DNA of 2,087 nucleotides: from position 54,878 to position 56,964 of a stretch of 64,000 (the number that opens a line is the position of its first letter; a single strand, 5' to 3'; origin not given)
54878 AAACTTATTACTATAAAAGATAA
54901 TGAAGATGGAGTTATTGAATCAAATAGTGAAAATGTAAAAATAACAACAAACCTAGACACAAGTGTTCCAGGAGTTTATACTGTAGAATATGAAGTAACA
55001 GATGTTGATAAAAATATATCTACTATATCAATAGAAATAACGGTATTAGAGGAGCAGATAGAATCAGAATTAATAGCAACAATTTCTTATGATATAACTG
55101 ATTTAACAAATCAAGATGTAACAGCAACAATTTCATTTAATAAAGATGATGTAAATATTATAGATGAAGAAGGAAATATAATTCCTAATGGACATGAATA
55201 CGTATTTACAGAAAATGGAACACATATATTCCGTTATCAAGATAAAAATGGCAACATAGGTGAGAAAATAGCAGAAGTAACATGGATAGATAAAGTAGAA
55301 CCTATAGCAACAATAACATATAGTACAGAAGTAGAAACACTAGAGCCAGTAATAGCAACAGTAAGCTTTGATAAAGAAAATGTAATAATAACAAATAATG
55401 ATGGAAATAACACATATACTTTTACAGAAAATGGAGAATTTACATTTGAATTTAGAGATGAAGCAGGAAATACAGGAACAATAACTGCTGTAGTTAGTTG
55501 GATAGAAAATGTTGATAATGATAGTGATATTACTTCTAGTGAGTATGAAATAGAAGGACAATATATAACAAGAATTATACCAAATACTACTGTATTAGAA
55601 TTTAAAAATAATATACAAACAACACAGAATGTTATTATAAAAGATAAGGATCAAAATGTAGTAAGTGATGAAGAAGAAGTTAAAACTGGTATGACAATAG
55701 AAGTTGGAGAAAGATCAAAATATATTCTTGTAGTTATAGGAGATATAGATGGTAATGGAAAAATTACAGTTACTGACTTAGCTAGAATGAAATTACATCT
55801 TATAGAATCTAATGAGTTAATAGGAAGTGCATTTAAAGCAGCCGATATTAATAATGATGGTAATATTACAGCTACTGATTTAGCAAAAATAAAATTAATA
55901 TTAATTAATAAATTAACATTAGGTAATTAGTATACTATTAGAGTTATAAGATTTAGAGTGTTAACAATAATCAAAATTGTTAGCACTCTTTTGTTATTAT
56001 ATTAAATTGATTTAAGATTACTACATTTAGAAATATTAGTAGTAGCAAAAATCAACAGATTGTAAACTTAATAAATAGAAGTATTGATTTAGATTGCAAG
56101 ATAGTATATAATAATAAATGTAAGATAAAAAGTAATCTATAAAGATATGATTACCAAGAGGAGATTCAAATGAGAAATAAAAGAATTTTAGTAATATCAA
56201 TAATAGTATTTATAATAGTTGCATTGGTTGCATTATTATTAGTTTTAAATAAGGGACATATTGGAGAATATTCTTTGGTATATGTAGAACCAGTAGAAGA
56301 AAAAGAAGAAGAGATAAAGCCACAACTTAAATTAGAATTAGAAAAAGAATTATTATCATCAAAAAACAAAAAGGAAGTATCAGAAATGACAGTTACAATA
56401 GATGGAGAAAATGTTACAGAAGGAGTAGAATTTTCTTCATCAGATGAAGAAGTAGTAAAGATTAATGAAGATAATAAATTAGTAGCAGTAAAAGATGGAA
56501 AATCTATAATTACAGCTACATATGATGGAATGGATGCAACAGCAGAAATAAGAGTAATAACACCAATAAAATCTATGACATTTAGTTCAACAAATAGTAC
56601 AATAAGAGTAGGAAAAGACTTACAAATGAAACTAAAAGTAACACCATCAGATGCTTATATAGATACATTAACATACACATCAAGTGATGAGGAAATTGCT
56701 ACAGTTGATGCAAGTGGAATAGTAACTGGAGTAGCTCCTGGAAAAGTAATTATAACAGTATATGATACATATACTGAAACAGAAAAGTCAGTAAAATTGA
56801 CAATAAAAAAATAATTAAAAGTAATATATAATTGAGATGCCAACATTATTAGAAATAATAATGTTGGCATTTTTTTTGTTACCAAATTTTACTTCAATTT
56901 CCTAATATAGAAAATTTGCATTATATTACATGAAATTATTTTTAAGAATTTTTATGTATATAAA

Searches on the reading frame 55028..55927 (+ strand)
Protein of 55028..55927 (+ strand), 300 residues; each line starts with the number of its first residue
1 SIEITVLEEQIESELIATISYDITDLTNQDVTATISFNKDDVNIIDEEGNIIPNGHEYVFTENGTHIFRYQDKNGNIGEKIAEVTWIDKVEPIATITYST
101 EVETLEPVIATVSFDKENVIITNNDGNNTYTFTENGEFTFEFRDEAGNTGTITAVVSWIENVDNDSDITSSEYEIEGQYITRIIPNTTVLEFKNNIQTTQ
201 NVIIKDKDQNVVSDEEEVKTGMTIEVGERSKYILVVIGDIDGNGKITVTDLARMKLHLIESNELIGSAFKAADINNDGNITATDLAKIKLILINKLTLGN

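Call 39: find_homologous_proteins(query=window:55028-55927:+, max_evalue=0.001)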
Query window:55028-55927:+ (300 aa): 124 proteins with E <= 0.001 among 1438 candidates; the best 120 are listed.
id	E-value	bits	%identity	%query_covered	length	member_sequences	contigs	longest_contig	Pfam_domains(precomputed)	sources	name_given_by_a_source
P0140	1.8e-120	420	51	56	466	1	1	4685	PF02920.22,PF12245.15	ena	-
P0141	1.1e-113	397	44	93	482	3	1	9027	PF00404.25,PF02920.22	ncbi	-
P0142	5.3e-89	316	45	92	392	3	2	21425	PF00404.25,PF12245.15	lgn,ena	-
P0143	3.4e-81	291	54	94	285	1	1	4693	PF00404.25,PF00036.39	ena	-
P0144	6.4e-77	277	40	93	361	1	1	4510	PF00404.25,PF12245.15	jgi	-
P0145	4.1e-76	274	53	93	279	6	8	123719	PF00404.25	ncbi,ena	-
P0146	5.3e-73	264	40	56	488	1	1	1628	PF17963.8,PF12245.15,PF06832.19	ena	-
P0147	8.1e-71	257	49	94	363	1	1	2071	PF00404.25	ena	-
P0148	1.4e-68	249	47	93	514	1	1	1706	PF00754.32,PF13285.11,PF22633.4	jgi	jgi:hypothetical protein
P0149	3.9e-68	248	52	48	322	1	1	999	PF23664.2,PF12215.15,PF02974.20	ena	-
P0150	5.6e-68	247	54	48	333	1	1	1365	PF02920.22,PF12245.15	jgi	-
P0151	1.2e-67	246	44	92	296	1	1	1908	PF00404.25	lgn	-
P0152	3.1e-67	245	44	78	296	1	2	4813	PF00404.25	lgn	-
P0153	1.3e-64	236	44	87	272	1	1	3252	PF00404.25,PF02920.22,PF12245.15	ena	-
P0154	4.6e-64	235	49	82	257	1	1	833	-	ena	-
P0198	2.1e-31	127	52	44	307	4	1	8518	PF00404.25,PF00963.25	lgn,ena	-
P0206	3.7e-28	117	49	45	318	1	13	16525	PF00963.25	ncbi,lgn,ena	-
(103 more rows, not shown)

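Call 41: find_encoding_contigs(protein=P0206, flank=10000, max_places=3)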
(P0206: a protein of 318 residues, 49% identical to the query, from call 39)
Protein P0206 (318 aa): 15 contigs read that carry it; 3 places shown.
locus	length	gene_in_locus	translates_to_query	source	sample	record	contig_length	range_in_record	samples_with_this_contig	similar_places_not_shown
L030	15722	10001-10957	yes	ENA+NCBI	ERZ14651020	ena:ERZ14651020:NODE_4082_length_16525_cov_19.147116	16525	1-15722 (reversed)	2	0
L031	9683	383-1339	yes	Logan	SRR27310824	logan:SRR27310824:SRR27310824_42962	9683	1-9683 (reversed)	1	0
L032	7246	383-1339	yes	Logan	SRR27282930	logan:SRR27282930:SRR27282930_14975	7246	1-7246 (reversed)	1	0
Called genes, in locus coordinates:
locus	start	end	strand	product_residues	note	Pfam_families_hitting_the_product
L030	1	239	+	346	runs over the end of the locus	?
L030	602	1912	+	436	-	PF01609:DDE_Tnp_1 (weak), PF13751:DDE_Tnp_1_6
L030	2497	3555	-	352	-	-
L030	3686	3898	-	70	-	-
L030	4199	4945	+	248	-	PF00963:Cohesin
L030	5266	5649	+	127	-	PF08305:NPCBM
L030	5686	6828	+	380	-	-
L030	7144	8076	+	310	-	PF00754:F5_F8_type_C, PF22633:F5_F8_type_C_2 (weak), PF07508:Recombinase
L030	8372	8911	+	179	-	-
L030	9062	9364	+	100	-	PF03793:PASTA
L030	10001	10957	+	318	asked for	PF00963:Cohesin (weak)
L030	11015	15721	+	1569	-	?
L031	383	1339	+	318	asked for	PF00963:Cohesin (weak)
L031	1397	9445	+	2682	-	PF00404:Dockerin_1, PF05342:Peptidase_M26_N, PF07580:Peptidase_M26_C, PF05342:Peptidase_M26_N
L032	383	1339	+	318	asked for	PF00963:Cohesin (weak)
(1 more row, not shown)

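Call 42: find_encoding_contigs(protein=P0198, flank=10000, max_places=3)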
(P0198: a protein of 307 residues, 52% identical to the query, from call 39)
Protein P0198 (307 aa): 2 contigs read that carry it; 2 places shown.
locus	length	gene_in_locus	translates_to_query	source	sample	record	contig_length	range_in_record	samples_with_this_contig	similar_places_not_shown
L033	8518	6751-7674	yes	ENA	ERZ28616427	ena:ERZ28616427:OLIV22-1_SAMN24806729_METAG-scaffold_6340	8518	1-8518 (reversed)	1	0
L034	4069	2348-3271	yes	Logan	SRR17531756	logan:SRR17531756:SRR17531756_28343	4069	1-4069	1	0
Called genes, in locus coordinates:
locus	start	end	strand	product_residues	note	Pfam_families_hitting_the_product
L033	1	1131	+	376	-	?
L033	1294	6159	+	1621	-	PF14480:DNA_pol3_a_NI (weak), PF01336:tRNA_anti-codon (weak), PF02811:PHP, PF00929:RNase_T, PF07733:DNA_pol3_alpha, PF17657:DNA_pol3_finger, PF14579:HHH_6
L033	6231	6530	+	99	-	PF06961:DUF1294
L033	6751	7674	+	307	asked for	PF00963:Cohesin, PF00404:Dockerin_1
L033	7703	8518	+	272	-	?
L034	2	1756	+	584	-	?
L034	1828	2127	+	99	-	PF06961:DUF1294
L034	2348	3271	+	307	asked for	PF00963:Cohesin, PF00404:Dockerin_1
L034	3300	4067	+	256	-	?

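Call 62: find_encoding_contigs(protein=P0145, flank=10000, max_places=3)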
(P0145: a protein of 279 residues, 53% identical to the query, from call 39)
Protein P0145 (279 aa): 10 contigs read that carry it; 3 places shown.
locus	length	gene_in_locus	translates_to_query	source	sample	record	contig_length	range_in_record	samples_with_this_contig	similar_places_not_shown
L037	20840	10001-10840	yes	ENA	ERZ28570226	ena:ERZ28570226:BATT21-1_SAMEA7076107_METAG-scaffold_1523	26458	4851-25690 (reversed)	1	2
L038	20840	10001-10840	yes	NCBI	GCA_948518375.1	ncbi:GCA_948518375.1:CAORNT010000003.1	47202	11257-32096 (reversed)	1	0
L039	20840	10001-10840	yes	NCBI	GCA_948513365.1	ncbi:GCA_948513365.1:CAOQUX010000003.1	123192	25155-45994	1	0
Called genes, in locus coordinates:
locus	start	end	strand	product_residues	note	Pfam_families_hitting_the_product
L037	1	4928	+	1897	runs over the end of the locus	?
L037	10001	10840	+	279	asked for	PF00404:Dockerin_1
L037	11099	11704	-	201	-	PF02661:Fic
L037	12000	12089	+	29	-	-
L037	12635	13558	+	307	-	PF19092:DUF5780 (faint)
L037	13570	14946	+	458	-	PF04055:Radical_SAM, PF13353:Fer4_12 (weak), PF13186:SPASM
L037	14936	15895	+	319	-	-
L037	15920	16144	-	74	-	-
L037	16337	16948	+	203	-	PF04079:SMC_ScpB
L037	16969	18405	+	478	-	PF00587:tRNA-synt_2b, PF03129:HGTP_anticodon, PF09180:ProRS-C_1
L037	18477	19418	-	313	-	PF08461:WHD_RNase_R (faint), PF13487:HD_5, PF01966:HD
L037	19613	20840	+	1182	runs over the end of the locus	PF02463:SMC_N, PF13304:AAA_21 (weak), PF13476:AAA_23, PF06470:SMC_hinge, PF13304:AAA_21 (weak)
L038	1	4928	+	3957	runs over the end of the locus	PF08305:NPCBM, PF02920:Integrase_DNA (faint), PF12245:Big_3_2 (faint), PF12215:Glyco_hydr_116N (faint), PF00404:Dockerin_1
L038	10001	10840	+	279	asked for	PF00404:Dockerin_1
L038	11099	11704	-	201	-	PF02661:Fic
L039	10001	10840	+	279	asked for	PF00404:Dockerin_1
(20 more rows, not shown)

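Call 72: search_protein_families(library=pfam, proteins=[L031:1397-9445:+], max_evalue=0.001)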
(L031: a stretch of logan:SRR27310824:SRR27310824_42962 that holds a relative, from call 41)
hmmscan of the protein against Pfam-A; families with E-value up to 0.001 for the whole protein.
L031:1397-9445:+ (2682 aa): 3 families
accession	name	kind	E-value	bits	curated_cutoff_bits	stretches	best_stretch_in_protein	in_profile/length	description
PF05342.19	Peptidase_M26_N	-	2.6e-39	135.4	27.7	2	947-1182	3-249/250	M26 IgA1-specific Metallo-endopeptidase N-terminal region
PF00404.24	Dockerin_1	-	3e-11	43.8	22.9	1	45-97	4-56/57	Dockerin type I domain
PF07581.17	Glug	-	0.00028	21.5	20.5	0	1220-1245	2-28/28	The GLUG motif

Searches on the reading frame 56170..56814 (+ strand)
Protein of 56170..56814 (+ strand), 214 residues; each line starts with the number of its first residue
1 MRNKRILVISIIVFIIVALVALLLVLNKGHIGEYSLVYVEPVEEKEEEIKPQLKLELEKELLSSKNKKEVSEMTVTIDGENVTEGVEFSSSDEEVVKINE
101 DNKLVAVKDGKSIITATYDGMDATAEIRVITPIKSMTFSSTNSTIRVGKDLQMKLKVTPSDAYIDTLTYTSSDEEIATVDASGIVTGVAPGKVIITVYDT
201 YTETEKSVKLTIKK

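Call 4: search_protein_families(library=pfam, proteins=[window:56170-56814:+], max_evalue=0.1)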
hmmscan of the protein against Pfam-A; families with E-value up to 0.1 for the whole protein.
window:56170-56814:+ (214 aa): 6 families
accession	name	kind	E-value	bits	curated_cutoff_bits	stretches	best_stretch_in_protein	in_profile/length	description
PF02368.24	Big_2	-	6.1e-19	68.2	22.8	2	133-201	2-70/79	Bacterial Ig-like domain (group 2)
PF22359.2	Big-like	-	0.0016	19.1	27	1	166-197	2-33/48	Bacterial Ig-like domain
PF21786.3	Bflower_3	-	0.0016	18.8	34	0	56-120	15-78/125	6-fold beta flower protein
PF06129.17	Chordopox_G3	-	0.043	15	22.3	0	6-99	3-92/108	Chordopoxvirus G3 protein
PF16070.11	Ig_TMEM132_4th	-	0.059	13.7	27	0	65-132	21-96/98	TMEM132 fourth domain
PF10963.14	Phage_TAC_10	-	0.1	13.3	25.7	0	74-131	2-58/82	Phage tail assembly chaperone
